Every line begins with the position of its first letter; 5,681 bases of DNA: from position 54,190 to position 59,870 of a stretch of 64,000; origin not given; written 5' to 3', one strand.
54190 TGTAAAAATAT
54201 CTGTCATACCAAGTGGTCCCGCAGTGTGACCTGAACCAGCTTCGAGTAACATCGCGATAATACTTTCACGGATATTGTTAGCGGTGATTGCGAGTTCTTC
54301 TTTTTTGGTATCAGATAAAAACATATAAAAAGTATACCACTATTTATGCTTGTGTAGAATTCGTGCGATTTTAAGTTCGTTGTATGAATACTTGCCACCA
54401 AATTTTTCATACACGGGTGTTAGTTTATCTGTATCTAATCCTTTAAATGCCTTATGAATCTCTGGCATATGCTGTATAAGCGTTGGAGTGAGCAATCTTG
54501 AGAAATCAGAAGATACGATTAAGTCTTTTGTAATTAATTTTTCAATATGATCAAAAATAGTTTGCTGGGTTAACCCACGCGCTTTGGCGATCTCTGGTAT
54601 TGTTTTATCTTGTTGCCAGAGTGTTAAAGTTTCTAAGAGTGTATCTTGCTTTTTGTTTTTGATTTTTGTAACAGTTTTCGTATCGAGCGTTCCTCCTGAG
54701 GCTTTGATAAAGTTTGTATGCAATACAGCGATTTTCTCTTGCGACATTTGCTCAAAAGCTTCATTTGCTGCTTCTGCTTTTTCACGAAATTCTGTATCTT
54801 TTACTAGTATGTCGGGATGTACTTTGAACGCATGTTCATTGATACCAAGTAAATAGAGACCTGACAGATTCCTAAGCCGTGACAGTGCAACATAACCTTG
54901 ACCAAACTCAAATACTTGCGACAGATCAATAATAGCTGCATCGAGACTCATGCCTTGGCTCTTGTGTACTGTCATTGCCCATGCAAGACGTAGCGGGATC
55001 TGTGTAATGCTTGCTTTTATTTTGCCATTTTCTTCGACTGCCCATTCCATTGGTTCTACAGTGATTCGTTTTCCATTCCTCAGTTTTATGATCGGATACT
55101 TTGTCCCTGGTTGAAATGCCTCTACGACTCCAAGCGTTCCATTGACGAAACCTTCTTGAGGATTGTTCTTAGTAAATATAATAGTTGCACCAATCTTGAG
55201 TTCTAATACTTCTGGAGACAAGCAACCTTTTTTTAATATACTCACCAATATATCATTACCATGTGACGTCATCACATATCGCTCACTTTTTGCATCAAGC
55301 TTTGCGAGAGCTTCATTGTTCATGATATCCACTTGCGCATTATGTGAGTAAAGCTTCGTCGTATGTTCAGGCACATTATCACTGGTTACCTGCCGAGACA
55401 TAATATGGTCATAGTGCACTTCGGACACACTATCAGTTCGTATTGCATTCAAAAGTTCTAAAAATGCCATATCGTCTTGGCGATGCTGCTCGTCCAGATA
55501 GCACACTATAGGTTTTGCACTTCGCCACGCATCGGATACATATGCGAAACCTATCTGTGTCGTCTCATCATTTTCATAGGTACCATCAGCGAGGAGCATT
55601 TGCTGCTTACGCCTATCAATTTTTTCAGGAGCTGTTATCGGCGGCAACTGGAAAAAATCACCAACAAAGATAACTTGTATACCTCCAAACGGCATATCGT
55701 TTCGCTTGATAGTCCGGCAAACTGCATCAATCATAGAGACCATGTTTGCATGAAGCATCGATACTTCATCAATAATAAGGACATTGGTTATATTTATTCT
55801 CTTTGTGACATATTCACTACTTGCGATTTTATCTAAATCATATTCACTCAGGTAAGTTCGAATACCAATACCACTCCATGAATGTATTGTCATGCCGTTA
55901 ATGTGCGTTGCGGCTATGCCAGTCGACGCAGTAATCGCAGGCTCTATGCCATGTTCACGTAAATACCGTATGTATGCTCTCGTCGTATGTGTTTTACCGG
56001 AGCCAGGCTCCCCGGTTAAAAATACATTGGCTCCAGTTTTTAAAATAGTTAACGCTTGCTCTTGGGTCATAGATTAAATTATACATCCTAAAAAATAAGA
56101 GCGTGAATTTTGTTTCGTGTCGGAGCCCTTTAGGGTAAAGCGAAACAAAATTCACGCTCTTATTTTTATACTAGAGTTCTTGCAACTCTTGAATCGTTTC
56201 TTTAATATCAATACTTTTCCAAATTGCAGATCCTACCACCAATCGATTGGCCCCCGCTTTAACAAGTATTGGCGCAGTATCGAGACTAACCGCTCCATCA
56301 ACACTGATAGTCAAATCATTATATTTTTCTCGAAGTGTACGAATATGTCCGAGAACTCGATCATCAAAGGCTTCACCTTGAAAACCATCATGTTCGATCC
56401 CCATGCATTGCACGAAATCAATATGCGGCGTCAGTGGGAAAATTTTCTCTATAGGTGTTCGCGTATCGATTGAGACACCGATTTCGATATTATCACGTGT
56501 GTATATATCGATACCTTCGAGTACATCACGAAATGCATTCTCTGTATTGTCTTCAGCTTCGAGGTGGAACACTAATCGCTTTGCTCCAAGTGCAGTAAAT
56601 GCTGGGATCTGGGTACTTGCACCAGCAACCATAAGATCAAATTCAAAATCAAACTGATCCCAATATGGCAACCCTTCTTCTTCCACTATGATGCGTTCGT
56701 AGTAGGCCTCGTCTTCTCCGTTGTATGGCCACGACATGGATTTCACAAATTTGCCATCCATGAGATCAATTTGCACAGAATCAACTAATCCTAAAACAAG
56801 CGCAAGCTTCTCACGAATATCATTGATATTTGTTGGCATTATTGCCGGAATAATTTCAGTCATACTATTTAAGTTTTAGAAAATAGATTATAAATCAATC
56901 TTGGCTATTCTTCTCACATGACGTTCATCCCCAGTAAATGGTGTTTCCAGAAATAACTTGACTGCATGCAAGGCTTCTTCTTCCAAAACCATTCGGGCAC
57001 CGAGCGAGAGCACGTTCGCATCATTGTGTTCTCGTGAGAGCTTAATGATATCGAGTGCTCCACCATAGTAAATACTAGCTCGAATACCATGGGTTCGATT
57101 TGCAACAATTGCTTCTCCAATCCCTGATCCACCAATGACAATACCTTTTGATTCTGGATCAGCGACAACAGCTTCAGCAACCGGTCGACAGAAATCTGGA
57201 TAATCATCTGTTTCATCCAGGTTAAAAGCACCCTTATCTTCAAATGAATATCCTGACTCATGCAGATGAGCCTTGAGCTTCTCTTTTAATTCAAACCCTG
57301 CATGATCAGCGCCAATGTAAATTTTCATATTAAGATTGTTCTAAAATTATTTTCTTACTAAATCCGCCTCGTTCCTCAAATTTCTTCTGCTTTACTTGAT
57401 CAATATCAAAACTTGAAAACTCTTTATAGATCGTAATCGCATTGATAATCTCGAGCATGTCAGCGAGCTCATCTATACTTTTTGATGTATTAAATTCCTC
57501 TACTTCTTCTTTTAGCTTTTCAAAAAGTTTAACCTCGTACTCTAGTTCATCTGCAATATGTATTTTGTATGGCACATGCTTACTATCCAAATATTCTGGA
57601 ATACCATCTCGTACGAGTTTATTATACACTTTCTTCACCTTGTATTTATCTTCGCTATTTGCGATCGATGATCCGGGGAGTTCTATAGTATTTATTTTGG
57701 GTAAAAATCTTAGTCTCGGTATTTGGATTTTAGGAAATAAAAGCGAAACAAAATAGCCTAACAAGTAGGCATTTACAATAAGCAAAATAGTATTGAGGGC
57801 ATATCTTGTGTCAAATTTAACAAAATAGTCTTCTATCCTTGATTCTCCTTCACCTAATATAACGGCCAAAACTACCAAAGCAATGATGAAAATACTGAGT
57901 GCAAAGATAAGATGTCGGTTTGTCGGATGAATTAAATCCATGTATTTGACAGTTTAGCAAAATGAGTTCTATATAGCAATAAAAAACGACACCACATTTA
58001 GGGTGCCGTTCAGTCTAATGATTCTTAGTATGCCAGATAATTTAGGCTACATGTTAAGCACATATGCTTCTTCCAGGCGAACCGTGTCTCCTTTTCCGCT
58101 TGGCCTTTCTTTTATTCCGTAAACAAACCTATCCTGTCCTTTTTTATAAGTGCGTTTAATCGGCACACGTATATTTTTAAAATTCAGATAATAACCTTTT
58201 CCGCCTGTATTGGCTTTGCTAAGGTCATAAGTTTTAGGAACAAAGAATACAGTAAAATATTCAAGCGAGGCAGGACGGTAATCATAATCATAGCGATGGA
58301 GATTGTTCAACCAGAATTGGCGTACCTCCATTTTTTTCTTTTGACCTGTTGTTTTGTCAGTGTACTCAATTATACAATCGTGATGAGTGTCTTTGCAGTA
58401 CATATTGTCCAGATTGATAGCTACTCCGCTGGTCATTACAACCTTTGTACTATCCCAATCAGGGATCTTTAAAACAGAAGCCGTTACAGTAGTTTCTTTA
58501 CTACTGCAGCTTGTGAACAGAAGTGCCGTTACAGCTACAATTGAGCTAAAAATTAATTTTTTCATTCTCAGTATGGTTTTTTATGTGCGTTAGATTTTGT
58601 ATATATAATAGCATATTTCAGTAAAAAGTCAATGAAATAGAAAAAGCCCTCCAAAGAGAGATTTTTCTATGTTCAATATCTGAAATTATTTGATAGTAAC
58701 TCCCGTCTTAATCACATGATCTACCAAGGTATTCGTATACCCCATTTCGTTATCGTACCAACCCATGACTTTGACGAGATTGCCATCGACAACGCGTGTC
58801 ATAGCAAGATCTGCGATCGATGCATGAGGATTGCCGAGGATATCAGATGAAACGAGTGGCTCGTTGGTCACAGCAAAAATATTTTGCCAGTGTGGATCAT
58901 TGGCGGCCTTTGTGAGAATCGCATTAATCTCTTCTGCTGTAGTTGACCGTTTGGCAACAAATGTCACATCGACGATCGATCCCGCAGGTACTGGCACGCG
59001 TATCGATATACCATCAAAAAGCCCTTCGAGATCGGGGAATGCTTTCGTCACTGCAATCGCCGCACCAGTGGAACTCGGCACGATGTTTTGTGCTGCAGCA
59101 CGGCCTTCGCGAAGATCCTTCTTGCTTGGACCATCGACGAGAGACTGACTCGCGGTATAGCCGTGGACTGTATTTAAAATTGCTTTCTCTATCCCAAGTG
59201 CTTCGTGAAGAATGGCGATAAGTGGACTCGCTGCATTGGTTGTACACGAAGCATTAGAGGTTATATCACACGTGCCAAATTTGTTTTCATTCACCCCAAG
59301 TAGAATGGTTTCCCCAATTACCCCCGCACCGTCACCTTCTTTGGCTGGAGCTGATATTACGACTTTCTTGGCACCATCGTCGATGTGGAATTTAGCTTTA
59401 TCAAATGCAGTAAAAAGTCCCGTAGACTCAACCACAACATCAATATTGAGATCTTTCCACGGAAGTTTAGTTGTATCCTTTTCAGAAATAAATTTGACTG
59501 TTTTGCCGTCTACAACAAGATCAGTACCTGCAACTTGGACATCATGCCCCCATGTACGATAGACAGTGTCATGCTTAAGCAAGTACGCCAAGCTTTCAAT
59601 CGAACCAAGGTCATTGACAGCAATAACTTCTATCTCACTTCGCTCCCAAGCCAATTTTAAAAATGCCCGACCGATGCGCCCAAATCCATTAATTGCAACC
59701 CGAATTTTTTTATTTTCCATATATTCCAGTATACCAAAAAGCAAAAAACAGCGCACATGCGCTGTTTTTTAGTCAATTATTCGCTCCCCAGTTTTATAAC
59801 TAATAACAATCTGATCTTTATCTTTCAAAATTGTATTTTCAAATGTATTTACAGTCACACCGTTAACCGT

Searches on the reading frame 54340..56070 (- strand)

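Call 36: search_protein_families(library=pfam, proteins=[window:54340-56070:-], max_evalue=0.00001)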
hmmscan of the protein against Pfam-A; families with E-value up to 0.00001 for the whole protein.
window:54340-56070:- (576 aa): 6 families
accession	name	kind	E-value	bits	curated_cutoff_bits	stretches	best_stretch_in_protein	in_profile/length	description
PF05970.20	PIF1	-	4.3e-32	112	25.9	1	9-151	18-161/223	PIF1-like helicase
PF14493.12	HTH_40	-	4.9e-19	68.8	27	1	478-570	2-89/89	Helix-turn-helix domain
PF13245.12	AAA_19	-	3.1e-16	60.2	25.1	1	3-145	1-132/134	AAA domain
PF13604.12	AAA_30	-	2e-12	47.7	27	1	3-148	6-134/191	AAA domain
PF13401.12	AAA_22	-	9.1e-08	32.9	27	1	13-137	5-122/130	AAA domain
PF21530.3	Pif1_2B_dom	-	8.4e-07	29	23.9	1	279-317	6-45/47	DNA helicase Pif1, 2B domain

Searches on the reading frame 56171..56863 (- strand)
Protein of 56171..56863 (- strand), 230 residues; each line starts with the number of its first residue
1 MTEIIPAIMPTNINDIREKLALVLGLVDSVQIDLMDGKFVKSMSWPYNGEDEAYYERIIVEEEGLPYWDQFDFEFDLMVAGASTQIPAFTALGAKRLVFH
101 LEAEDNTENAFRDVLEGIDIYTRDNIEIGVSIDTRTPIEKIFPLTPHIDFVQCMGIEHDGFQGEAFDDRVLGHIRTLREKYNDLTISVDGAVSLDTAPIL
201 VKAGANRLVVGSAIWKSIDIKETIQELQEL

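Call 58: search_protein_families(library=pfam, proteins=[window:56171-56863:-], max_evalue=0.00001)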
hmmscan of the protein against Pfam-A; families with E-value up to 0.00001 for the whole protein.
window:56171-56863:- (230 aa): 1 family
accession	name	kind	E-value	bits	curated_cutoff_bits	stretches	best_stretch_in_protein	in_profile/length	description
PF00834.25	Ribul_P_3_epim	-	9.7e-26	90.8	21.1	1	4-215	2-198/198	Ribulose-phosphate 3 epimerase family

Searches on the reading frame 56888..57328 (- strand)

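Call 58: search_protein_families(library=pfam, proteins=[window:56888-57328:-], max_evalue=0.00001)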
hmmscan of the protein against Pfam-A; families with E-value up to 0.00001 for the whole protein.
window:56888-57328:- (146 aa): 1 family
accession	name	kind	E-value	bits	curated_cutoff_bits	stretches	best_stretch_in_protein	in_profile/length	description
PF02502.23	LacAB_rpiB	-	9.8e-44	149.1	24.7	1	3-144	1-138/138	Ribose/Galactose Isomerase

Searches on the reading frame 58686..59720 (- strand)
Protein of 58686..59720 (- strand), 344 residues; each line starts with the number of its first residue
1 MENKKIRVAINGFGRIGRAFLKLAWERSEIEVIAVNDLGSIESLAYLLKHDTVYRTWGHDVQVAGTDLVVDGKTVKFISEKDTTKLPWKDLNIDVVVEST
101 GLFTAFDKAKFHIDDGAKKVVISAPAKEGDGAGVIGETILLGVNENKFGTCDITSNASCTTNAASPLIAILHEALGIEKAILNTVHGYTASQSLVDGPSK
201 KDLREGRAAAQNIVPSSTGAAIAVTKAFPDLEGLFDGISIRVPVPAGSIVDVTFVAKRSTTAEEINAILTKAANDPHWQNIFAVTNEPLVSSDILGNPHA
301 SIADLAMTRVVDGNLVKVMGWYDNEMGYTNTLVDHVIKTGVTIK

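Call 36: search_protein_families(library=pfam, proteins=[window:58686-59720:-], max_evalue=0.00001)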
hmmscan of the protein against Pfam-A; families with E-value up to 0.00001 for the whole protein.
window:58686-59720:- (344 aa): 2 families
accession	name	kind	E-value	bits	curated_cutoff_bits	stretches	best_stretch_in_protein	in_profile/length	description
PF02800.25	Gp_dh_C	-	5.4e-53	179.2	24.4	1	166-322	3-158/158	Glyceraldehyde 3-phosphate dehydrogenase, C-terminal domain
PF00044.30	Gp_dh_N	-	9.9e-36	122.5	31.7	1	6-104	1-99/101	Glyceraldehyde 3-phosphate dehydrogenase, NAD binding domain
